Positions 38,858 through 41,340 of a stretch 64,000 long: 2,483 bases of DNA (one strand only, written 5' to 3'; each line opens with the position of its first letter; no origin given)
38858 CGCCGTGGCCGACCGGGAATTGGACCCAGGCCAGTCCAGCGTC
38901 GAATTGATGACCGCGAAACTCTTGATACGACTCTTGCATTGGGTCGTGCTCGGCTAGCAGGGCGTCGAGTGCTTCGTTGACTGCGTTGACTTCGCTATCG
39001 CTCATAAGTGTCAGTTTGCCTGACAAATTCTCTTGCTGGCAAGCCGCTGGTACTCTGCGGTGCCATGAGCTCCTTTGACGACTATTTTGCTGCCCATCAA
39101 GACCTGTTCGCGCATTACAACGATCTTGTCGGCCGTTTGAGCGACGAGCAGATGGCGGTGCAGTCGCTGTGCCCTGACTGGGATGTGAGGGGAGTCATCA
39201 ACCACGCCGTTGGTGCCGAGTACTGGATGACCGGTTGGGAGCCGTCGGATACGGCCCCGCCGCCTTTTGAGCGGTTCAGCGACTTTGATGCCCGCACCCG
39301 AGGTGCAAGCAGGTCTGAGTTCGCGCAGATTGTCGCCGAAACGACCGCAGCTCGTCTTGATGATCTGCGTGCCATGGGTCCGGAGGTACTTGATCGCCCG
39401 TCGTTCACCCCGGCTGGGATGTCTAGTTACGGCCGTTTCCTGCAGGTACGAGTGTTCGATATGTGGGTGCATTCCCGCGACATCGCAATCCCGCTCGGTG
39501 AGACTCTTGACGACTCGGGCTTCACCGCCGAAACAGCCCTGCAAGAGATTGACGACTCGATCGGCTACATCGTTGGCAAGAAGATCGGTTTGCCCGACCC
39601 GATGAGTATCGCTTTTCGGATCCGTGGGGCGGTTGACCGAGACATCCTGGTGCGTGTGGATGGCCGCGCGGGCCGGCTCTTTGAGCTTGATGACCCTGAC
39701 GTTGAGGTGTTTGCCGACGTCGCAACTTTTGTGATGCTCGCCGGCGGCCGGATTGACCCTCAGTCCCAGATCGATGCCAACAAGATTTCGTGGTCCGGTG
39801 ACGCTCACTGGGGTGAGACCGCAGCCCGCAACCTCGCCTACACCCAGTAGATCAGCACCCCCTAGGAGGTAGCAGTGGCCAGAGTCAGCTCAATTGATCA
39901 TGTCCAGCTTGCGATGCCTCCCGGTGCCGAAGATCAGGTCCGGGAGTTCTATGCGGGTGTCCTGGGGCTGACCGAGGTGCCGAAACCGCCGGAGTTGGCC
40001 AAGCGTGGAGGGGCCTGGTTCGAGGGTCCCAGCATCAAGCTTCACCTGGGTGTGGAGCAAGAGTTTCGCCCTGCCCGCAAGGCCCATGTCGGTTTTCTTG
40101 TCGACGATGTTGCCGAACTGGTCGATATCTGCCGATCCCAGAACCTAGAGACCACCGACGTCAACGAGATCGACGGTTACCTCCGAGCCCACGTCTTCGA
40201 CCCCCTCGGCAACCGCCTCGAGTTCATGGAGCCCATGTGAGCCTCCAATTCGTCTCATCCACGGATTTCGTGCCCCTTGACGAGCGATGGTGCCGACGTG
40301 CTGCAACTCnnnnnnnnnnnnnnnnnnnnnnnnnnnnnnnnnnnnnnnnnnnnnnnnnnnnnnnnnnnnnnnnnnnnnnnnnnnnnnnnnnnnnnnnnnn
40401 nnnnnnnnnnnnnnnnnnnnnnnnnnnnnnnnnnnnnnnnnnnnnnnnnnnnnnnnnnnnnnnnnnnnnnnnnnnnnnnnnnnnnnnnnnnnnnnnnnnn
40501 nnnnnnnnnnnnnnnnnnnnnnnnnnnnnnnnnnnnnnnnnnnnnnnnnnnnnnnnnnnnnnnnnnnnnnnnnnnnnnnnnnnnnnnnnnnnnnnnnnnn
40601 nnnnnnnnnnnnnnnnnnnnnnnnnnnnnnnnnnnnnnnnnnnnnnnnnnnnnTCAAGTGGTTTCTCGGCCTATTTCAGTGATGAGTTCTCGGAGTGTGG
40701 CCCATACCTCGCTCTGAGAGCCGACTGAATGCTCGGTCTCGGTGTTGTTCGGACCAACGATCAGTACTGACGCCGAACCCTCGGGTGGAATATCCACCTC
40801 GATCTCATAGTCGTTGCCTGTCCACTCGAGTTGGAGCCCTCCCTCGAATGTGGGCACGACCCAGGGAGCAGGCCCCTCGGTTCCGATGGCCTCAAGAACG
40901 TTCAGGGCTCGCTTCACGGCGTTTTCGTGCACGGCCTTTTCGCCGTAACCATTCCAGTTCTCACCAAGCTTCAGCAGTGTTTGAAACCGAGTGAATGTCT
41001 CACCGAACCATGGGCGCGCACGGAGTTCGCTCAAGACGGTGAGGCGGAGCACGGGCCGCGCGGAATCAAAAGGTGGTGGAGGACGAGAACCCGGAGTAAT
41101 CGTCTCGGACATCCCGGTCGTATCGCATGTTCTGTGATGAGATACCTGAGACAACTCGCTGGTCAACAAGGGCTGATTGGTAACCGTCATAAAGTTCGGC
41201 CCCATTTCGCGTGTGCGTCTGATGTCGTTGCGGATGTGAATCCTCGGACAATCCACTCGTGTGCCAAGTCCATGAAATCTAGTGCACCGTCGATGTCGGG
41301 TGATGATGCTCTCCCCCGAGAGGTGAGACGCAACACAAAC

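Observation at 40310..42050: Translationally coupled three-gene operon of unknown function (TIGR04255-like + NWNGYG-motif protein + 115-aa orphan)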

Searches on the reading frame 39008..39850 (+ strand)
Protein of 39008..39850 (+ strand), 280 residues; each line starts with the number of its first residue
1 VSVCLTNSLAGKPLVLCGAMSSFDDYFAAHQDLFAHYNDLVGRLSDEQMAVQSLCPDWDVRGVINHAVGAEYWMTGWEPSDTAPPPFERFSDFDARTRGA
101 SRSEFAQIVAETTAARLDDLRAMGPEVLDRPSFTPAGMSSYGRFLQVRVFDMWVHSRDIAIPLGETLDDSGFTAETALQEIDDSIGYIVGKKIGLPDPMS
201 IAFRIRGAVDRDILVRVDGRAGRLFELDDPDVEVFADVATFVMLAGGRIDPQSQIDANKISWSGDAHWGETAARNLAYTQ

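Call 4: search_protein_families(library=pfam, proteins=[window:39008-39850:+], max_evalue=0.1)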
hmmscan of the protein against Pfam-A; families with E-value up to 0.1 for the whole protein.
window:39008-39850:+ (280 aa): 4 families
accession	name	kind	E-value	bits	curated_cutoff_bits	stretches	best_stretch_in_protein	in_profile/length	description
PF11716.13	MDMPI_N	-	6.6e-16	59.7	24.2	1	36-160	7-140/140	Mycothiol maleylpyruvate isomerase N-terminal domain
PF07398.16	MDMPI_C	-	5.5e-05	24.2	29.5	1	176-266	2-85/90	MDMPI C-terminal domain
PF02036.22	SCP2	-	0.0047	17.7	21.3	1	201-267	24-91/101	SCP-2 sterol transfer family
PF04978.18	MST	-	0.011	16.7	27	1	35-135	11-112/149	Mycothiol-S-transferase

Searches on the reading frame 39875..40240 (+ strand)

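Call 4: search_protein_families(library=pfam, proteins=[window:39875-40240:+], max_evalue=0.1)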
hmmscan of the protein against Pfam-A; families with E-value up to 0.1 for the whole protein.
window:39875-40240:+ (121 aa): 2 families
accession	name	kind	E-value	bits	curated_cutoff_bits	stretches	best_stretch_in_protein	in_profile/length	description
PF00903.31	Glyoxalase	-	1.9e-05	25.5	20.6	1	16-117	9-121/121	Glyoxalase/Bleomycin resistance protein/Dioxygenase superfamily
PF18029.7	Glyoxalase_6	-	0.019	16.1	23.6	1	20-113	10-101/106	Glyoxalase-like domain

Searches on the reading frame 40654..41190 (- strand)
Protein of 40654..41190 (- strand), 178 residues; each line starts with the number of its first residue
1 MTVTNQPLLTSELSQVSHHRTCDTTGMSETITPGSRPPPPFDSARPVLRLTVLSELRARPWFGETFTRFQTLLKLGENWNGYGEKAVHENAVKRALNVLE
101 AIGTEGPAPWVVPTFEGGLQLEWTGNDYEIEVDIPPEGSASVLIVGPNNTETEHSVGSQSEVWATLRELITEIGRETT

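Call 4: search_protein_families(library=pfam, proteins=[window:40654-41190:-], max_evalue=0.1)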
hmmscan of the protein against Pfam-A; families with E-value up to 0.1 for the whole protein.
window:40654-41190:- (178 aa): 0 families

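Call 5: search_protein_families(library=ncbifam, proteins=[window:40654-41190:-], max_evalue=0.1)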
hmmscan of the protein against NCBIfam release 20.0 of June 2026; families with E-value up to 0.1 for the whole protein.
window:40654-41190:- (178 aa): 0 families

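Call 6: search_protein_families(library=padloc, proteins=[window:40654-41190:-], max_evalue=0.1)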
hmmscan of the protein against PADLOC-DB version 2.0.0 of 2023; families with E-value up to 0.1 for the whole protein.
window:40654-41190:- (178 aa): 4 families
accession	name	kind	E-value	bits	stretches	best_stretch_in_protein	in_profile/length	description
PDLC04575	PDC-M32A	-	9e-12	42.7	1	66-173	259-370/375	-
PDLC04576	PDC-M32A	-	2.3e-09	34.5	1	67-154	263-351/375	-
PDLC04574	PDC-M32A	-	1.9e-08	31.6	1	67-173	261-371/376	-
PDLC04577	PDC-M32A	-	0.011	12.9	1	66-159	270-366/384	-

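Call 8: search_solved_structures(query=window:40654-41190:-, max_evalue=10)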
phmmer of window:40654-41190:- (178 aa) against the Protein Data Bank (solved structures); distinct sequences matched with E-value up to 10: 1.
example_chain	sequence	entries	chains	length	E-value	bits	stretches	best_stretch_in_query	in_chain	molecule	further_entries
5u55_A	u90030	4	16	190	0.26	14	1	111-164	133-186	(S)-2-hydroxypropylphosphonic acid epoxidase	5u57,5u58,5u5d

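Call 10: search_protein_families(library=phrogs, proteins=[window:40654-41190:-], max_evalue=0.1)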
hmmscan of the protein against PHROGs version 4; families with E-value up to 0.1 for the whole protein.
window:40654-41190:- (178 aa): 0 families

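Call 19: find_homologous_proteins(query=window:40654-41190:-, max_evalue=0.001)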
Query window:40654-41190:- (178 aa): 6 proteins with E <= 0.001 among 83 candidates.
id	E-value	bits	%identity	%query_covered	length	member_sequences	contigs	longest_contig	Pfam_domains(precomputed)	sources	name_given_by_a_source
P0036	1.2e-114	398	100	100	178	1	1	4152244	-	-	-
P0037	2.1e-97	342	89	100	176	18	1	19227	-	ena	-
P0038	3.0e-96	338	87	100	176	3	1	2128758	-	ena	-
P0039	2.0e-75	270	76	94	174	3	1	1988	-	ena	-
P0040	2.0e-54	202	71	72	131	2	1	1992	-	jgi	-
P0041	4.5e-49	184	87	56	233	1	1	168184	-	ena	-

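Call 57: find_encoding_contigs(protein=P0036, flank=10000, max_places=2)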
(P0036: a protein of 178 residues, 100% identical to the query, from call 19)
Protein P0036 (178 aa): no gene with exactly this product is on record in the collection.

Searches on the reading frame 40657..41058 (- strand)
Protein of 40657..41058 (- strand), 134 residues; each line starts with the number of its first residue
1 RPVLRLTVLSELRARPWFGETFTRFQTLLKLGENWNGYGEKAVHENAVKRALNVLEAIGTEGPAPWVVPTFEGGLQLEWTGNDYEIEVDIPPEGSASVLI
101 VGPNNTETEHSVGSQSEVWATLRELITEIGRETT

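Call 49: search_solved_structures(query=A4, max_evalue=10)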
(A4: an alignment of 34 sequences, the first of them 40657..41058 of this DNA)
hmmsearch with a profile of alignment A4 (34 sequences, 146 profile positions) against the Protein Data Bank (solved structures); distinct sequences matched with E-value up to 10: 3.
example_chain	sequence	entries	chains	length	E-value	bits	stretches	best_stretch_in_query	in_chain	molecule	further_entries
8esq_K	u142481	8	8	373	0.012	18.3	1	23-59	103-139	Putative ribosome biogenesis protein C8F11.04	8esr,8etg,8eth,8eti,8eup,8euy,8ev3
8ro0_I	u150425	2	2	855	0.076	15.8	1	25-68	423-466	Pre-mRNA-splicing factor SYF1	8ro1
5zmr_A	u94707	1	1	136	0.69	12.7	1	12-52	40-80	26S proteasome regulatory subunit RPN5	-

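Call 118: search_protein_families(library=pfam, alignment_id=A4, max_evalue=1)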
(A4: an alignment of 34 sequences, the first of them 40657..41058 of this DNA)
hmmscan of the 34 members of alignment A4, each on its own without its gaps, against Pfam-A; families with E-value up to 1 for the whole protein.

A. member 1, window:40657-41058:- (134 aa): 0 families

B. families by the number of members that match (of 34 scanned): 15 families
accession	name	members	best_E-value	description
PF08434.16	CLCA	2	0.044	Calcium-activated chloride channel N terminal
PF17390.7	Bac_rhamnosid_C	2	0.1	Bacterial alpha-L-rhamnosidase C-terminal domain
PF22089.2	DIP2116-like_N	1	0.0098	DIP2116-like, N-terminal domain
PF19960.5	EAD7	1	0.012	Effector-associated domain 7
PF22147.1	AcrIC5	1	0.063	Anti-CRISPR protein AcrIC5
PF17291.7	M60-like_N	1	0.065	N-terminal domain of M60-like peptidases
PF08410.15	DUF1737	1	0.11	Domain of unknown function (DUF1737)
PF20886.2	PWP3A-B_C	1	0.13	PWWP domain-containing DNA repair factor 3A/B, C-terminal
PF15264.11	TSSC4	1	0.13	Tumour suppressing sub-chromosomal transferable candidate 4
PF25708.1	Phage_T7_Gp5_9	1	0.14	Phage T7 gp5.9 RecBCD inhibitor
PF03443.20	AA9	1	0.15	Auxiliary Activity family 9 (formerly GH61)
PF17171.9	GST_C_6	1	0.18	Glutathione S-transferase, C-terminal domain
PF05041.20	Pecanex_C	1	0.2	Pecanex protein (C-terminus)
PF06868.16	DUF1257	1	0.2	Protein of unknown function (DUF1257)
PF04910.20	Tcf25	1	0.22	Transcriptional repressor TCF25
